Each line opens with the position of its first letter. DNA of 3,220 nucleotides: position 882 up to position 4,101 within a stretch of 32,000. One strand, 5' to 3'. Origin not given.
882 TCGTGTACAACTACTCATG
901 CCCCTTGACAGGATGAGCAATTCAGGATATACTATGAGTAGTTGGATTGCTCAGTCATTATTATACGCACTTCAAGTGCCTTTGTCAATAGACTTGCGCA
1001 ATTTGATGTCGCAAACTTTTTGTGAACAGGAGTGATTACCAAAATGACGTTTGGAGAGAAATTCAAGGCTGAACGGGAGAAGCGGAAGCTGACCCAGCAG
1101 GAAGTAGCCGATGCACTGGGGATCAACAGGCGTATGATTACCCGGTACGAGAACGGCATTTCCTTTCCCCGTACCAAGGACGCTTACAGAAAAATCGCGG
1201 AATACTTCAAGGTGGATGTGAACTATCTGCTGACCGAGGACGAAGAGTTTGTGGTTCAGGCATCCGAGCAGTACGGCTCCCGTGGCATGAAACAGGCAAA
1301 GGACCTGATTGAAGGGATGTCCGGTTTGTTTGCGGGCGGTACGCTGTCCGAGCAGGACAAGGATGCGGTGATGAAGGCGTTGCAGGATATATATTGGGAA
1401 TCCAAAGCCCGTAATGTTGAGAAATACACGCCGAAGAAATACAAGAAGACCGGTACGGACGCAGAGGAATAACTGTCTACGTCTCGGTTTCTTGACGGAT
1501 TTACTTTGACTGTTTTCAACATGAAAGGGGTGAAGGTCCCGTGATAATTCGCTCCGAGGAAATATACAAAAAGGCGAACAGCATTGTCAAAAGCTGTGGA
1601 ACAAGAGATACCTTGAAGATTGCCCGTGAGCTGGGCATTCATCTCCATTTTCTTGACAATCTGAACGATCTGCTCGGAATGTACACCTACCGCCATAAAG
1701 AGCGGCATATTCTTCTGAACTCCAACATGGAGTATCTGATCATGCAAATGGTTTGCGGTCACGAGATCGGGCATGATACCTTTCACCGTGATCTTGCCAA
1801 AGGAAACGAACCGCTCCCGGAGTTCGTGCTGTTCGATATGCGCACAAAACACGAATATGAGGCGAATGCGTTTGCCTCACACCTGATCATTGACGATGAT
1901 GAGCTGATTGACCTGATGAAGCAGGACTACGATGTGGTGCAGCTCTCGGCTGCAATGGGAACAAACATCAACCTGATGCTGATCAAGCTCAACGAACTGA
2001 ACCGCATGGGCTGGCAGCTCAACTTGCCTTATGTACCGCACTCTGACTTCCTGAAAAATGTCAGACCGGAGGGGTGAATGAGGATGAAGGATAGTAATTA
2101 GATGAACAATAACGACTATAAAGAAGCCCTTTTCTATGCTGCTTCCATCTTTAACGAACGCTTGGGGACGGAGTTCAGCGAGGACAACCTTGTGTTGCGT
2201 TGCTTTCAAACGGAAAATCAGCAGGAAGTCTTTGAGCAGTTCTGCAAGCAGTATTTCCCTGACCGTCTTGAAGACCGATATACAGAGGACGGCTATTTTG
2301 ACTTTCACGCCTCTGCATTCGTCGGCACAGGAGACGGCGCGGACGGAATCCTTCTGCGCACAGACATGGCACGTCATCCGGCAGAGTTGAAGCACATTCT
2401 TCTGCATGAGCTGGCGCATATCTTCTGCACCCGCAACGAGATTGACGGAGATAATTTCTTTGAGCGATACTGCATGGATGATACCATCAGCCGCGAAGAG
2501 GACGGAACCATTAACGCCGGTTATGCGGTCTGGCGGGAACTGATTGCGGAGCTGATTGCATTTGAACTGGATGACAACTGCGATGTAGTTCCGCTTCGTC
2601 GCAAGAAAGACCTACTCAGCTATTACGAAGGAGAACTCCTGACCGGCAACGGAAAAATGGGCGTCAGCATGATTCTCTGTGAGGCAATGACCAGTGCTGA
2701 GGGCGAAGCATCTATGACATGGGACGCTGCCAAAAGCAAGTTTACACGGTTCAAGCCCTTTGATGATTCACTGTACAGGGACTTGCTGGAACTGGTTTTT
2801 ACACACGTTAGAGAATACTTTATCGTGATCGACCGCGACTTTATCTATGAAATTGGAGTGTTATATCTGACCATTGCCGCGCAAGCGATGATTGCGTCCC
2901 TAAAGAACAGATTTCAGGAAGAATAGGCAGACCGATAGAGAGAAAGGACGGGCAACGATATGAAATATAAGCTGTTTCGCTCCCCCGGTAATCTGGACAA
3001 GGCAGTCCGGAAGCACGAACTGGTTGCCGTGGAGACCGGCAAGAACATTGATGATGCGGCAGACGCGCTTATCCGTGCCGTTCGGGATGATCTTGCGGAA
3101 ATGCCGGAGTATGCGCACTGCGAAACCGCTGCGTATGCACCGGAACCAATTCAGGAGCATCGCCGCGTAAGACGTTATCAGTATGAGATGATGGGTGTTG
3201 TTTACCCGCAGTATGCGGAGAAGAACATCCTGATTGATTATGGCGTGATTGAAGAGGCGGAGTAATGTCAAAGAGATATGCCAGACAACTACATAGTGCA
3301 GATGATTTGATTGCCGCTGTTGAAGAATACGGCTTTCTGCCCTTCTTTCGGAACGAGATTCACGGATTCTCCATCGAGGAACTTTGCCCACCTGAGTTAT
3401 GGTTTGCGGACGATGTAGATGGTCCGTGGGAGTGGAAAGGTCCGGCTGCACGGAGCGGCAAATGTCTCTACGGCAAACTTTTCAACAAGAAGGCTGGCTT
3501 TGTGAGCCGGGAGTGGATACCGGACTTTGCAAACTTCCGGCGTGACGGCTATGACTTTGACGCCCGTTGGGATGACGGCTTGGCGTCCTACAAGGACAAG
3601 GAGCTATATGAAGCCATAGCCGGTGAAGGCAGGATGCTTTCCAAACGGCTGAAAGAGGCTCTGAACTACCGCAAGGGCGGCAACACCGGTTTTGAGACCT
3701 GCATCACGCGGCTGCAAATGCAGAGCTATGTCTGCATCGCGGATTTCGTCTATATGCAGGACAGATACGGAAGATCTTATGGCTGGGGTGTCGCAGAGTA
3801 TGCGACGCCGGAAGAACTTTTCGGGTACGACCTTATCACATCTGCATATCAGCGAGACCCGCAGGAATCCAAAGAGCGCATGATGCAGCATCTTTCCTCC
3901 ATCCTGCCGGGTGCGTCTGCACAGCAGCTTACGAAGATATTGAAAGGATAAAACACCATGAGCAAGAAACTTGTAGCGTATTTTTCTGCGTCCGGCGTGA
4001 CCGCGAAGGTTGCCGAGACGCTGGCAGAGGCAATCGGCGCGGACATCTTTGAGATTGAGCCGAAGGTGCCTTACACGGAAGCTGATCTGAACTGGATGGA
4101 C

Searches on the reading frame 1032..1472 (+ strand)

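Call 91: search_protein_families(library=padloc, proteins=[window:1032-1472:+], max_evalue=0.001)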
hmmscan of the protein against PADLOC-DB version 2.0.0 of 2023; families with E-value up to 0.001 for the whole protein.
window:1032-1472:+ (146 aa): 16 families
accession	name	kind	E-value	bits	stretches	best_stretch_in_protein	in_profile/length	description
PDLC03947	RmrA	-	1.5e-10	38.5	1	4-79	9-83/383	-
PDLC03954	RmrA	-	7.8e-10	36.2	1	8-81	12-84/380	-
PDLC03949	RmrA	-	9.6e-10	35.9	1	9-84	5-79/363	-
PDLC04142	capH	-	8.2e-09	34.5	1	4-113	4-91/103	capH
PDLC03952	RmrA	-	1.7e-08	31.7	1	8-84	24-100/395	-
PDLC02926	HTH_VI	-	6.4e-08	30.8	1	7-72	2-66/92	-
PDLC03944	RmrA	-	6.5e-08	30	1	6-80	6-78/384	-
PDLC03945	RmrA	-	5.2e-07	27.2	1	5-72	1-67/394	-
PDLC04775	PDC-M69A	-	1.2e-06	27.1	1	7-75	8-75/113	-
PDLC03951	RmrA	-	3e-06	24.4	1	8-70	10-71/400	-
PDLC03946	RmrA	-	9.3e-06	22.6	1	9-76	5-71/357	-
PDLC03948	RmrA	-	9.6e-06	22.7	1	8-70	10-71/397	-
PDLC03956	RmrA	-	0.00015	19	1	8-71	10-73/399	-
PDLC03943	RmrA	-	0.00017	18.8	1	8-73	4-68/370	-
PDLC04133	mad1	-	0.00039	18.6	1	16-41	2-27/60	mads_1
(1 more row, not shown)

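Call 109: search_protein_families(library=pfam, proteins=[window:1032-1472:+], max_evalue=0.001)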
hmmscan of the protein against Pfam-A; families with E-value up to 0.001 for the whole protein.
window:1032-1472:+ (146 aa): 4 families
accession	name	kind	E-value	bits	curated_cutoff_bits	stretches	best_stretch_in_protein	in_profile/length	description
PF12844.13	HTH_19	-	1.3e-12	47.9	30.2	1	8-68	1-60/64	Helix-turn-helix domain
PF01381.28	HTH_3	-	7.6e-12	45.5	23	1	12-66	2-55/55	Helix-turn-helix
PF13560.12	HTH_31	-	3.5e-09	37.3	27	1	7-63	2-58/64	Helix-turn-helix domain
PF13413.12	HTH_25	-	0.00038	20.6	24.6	1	12-42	3-33/62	Helix-turn-helix domain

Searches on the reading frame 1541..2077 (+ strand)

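Call 91: search_protein_families(library=padloc, proteins=[window:1541-2077:+], max_evalue=0.001)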
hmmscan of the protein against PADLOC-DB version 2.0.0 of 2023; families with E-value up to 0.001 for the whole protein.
window:1541-2077:+ (178 aa): 3 families
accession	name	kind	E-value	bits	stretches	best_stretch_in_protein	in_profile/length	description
PDLC04141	capP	-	1.5e-10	39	1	7-128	4-124/242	capP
PDLC04776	PDC-M69B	-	1.3e-05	23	1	9-124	26-136/272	-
PDLC03946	RmrA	-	0.00093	16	0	24-133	145-244/357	-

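Call 109: search_protein_families(library=pfam, proteins=[window:1541-2077:+], max_evalue=0.001)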
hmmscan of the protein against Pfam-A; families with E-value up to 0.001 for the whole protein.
window:1541-2077:+ (178 aa): 1 family
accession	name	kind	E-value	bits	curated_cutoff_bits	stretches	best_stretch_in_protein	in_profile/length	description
PF06114.19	Peptidase_M78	-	1.5e-09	38.2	22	1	29-135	2-107/123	IrrE N-terminal-like domain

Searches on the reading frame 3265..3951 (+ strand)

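Call 8: search_protein_families(library=pfam, proteins=[window:3265-3951:+], max_evalue=0.001)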
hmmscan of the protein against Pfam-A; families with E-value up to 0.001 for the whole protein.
window:3265-3951:+ (228 aa): 1 family
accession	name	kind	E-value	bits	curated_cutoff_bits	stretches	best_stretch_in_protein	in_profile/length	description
PF24741.1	AlkZ-rel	-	1.9e-85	286.2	26.5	1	10-227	2-221/221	AlkZ related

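Call 91: search_protein_families(library=padloc, proteins=[window:3265-3951:+], max_evalue=0.001)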
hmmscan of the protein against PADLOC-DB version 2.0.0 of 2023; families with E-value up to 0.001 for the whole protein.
window:3265-3951:+ (228 aa): 0 families
